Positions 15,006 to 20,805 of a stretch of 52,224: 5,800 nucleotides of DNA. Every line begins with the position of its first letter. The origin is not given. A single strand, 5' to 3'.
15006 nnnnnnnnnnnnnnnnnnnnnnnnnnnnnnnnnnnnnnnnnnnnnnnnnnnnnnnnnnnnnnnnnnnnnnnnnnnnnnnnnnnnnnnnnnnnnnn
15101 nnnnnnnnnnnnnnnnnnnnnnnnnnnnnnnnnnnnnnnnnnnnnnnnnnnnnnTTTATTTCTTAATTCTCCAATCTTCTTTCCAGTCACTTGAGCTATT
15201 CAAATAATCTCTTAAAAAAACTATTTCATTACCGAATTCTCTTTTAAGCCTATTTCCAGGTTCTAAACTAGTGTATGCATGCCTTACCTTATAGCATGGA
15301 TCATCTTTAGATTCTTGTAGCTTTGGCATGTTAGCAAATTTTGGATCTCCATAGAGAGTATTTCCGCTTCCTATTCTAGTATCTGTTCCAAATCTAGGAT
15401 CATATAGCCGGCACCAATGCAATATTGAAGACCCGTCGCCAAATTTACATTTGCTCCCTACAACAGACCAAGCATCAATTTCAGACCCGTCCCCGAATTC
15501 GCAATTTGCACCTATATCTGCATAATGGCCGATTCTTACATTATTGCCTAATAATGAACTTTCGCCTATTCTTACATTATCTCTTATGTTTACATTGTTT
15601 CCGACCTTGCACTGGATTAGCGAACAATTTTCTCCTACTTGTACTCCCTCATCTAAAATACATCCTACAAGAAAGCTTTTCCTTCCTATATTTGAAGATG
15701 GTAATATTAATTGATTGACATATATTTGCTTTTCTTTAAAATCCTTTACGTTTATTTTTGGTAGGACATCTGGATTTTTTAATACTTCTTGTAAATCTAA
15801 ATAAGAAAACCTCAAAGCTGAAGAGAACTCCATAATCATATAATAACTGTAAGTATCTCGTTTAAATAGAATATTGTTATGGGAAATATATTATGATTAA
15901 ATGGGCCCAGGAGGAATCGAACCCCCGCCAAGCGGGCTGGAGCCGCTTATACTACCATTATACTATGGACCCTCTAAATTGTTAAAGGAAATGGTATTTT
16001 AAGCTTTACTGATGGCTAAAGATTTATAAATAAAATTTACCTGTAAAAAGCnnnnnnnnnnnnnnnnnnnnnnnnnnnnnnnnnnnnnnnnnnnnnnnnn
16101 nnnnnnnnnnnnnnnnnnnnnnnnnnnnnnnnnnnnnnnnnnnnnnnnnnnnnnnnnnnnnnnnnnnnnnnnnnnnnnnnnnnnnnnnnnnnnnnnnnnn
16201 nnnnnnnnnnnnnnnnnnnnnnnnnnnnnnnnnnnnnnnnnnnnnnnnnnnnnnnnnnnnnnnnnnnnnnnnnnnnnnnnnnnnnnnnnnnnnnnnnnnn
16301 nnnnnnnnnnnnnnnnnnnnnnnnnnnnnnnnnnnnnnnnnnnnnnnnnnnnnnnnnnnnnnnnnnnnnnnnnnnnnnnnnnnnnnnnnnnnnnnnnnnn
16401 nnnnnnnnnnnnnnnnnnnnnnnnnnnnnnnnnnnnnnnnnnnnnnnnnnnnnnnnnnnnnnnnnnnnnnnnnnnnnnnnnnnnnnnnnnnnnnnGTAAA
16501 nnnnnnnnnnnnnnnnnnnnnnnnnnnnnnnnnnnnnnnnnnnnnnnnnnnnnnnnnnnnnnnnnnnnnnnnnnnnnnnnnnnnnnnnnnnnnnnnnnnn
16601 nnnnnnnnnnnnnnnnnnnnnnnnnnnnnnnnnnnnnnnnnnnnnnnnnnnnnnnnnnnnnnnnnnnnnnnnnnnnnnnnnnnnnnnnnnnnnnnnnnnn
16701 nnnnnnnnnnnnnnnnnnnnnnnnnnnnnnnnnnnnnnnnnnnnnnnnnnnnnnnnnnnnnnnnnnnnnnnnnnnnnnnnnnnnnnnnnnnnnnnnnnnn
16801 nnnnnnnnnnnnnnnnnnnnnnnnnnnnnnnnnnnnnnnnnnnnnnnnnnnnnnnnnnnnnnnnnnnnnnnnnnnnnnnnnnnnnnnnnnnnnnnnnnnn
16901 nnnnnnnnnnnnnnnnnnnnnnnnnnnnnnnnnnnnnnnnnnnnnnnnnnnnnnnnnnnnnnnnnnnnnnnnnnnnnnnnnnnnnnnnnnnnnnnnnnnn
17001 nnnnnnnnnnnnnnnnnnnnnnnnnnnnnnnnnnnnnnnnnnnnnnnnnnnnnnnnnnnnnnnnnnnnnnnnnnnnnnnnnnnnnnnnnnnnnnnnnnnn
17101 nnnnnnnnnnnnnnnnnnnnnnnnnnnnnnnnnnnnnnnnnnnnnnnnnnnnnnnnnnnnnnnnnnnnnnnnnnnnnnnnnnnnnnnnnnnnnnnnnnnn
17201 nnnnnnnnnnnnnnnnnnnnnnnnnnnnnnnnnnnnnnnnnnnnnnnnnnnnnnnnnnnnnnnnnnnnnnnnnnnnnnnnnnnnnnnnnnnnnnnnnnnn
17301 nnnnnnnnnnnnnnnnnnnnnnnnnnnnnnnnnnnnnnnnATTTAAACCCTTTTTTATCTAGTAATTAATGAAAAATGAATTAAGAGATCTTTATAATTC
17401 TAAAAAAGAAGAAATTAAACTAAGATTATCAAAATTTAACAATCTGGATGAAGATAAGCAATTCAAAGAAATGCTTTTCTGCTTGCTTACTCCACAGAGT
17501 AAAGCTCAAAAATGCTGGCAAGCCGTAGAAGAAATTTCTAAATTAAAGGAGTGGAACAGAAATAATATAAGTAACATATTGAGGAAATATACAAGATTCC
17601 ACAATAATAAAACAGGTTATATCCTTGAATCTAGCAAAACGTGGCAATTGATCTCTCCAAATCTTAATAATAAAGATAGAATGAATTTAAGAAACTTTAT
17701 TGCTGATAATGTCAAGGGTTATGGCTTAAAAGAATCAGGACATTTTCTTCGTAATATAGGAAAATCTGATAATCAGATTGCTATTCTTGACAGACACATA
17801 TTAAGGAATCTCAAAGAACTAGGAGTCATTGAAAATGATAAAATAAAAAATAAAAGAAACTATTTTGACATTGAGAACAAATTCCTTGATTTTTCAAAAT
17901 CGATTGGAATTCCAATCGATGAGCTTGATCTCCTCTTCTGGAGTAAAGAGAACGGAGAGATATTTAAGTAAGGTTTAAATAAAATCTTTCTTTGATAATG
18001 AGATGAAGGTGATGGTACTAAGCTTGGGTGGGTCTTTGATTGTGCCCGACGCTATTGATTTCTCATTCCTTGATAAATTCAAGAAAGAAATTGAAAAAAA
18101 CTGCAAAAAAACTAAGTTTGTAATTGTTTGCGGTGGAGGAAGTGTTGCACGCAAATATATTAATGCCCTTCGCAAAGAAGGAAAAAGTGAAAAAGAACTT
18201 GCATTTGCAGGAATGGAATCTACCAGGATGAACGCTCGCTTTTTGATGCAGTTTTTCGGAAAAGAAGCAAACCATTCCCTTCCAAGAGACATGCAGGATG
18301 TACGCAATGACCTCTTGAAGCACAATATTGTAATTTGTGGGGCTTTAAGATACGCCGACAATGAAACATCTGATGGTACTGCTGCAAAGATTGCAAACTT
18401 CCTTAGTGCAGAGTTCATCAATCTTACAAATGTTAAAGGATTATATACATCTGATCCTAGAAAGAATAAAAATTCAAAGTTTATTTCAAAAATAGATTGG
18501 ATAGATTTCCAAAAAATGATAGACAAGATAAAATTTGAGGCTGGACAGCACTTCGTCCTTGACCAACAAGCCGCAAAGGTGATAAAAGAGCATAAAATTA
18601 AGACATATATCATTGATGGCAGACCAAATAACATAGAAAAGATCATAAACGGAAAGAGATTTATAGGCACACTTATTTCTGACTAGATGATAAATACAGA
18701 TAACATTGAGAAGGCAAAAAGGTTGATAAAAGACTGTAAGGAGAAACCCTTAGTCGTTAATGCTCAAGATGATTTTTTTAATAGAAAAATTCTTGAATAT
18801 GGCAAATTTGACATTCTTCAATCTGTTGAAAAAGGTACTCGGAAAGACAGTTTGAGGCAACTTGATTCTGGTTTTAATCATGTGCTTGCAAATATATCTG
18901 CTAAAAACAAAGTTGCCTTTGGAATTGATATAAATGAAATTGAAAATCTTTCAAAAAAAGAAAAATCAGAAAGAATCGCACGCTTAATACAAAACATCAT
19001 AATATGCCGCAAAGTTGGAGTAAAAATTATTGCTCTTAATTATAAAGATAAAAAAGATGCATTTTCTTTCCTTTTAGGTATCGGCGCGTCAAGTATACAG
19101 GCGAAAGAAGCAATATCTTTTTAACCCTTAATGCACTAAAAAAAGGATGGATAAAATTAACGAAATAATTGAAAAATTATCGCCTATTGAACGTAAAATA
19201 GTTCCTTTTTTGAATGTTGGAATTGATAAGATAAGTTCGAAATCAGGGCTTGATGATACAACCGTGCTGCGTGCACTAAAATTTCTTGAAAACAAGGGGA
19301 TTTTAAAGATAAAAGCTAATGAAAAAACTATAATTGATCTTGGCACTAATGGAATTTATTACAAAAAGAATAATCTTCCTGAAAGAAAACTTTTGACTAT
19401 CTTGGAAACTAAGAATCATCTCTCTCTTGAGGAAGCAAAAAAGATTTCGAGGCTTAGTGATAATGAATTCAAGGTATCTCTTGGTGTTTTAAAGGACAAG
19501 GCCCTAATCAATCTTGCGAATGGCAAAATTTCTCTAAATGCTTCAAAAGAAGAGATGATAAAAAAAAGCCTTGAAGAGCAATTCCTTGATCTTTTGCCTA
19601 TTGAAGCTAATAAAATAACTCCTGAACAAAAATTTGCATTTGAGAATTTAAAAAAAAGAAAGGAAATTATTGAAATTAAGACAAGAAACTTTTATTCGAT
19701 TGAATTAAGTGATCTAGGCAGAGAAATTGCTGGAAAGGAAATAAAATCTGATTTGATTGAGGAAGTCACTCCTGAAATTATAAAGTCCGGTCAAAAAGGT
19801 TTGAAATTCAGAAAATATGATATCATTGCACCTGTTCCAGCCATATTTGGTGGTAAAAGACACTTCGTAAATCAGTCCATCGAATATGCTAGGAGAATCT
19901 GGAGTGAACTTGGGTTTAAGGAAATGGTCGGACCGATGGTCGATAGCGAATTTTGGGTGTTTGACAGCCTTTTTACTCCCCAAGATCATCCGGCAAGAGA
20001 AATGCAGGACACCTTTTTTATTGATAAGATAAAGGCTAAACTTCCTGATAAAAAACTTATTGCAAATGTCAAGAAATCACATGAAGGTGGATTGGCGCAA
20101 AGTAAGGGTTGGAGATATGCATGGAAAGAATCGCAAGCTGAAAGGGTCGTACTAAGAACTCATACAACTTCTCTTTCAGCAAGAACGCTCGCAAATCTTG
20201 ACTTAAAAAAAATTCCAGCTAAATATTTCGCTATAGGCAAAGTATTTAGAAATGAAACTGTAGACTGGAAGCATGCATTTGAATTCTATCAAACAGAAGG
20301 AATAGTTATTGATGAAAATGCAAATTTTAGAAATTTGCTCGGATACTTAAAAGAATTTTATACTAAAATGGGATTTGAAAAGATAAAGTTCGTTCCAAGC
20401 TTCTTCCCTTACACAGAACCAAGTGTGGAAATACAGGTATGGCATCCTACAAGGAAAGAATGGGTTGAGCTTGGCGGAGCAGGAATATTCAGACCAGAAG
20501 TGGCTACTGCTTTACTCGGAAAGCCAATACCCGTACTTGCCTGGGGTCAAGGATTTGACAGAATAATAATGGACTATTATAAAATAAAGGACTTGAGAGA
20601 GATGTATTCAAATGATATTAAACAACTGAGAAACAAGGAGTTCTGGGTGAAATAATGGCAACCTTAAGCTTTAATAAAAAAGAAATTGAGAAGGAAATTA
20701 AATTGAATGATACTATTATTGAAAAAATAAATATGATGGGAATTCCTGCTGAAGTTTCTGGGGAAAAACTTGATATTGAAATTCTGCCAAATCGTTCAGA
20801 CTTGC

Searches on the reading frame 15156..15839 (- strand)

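Call 25: search_protein_families(library=pfam, max_evalue=0.001, proteins=[window:15156-15839:-])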
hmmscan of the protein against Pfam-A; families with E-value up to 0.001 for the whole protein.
window:15156-15839:- (227 aa): 4 families
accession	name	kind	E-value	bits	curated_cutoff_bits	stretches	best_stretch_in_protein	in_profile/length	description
PF00132.30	Hexapep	-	4.1e-13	48.8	27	2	96-128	3-35/36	Bacterial transferase hexapeptide (six repeats)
PF25084.1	LbH_EIF2B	-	5.8e-13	49.2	54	1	45-107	41-103/105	EIF2B subunit epsilon LbH domain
PF24894.1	Hexapep_GlmU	-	4e-05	24.1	23.3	1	44-94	36-86/104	GlmU-like, C-terminal hexapeptide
PF07959.18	Fucose_pyrophosphorylase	-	0.00031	20.2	34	1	35-96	282-346/418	Fucose pyrophosphorylase domain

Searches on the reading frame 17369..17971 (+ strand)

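Call 30: search_protein_families(library=pfam, max_evalue=0.001, proteins=[window:17369-17971:+])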
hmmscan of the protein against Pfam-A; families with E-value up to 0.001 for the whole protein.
window:17369-17971:+ (200 aa): 1 family
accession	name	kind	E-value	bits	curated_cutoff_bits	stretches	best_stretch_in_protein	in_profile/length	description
PF22175.2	Ogg-HhH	-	7.4e-46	156.3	27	1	19-181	4-173/173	8-oxoguanine DNA glycosylase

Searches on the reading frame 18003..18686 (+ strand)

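Call 30: search_protein_families(library=pfam, max_evalue=0.001, proteins=[window:18003-18686:+])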
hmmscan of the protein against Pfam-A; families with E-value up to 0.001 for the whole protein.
window:18003-18686:+ (227 aa): 1 family
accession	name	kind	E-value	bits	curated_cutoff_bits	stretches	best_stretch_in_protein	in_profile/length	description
PF00696.33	AA_kinase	-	1.1e-29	104.2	24.9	1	2-205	1-234/234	Amino acid kinase family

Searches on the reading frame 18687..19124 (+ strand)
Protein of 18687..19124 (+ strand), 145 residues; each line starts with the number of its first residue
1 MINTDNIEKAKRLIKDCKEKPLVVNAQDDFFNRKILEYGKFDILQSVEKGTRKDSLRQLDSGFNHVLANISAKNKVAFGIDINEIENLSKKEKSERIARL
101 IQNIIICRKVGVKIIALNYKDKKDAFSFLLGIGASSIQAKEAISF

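Call 30: search_protein_families(library=pfam, max_evalue=0.001, proteins=[window:18687-19124:+])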
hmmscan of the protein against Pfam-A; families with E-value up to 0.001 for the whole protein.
window:18687-19124:+ (145 aa): 1 family
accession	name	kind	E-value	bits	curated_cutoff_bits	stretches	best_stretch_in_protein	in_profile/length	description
PF01876.22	RNase_P_p30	-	0.00049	20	35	0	23-112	93-175/214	RNase P subunit p30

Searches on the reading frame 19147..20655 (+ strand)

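Call 30: search_protein_families(library=pfam, max_evalue=0.001, proteins=[window:19147-20655:+])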
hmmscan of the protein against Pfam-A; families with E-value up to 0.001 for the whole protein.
window:19147-20655:+ (502 aa): 3 families
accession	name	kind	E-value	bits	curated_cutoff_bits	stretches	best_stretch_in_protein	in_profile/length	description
PF01409.25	tRNA-synt_2d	-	8e-81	271.6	19.8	1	223-495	1-244/246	tRNA synthetases class II core domain (F)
PF00587.30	tRNA-synt_2b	-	6.4e-05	23.5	29.3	1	352-439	31-129/179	tRNA synthetase class II core domain (G, H, P, S and T)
PF00152.25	tRNA-synt_2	-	0.0005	19.7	25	0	359-384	93-118/308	tRNA synthetases class II (D, K and N)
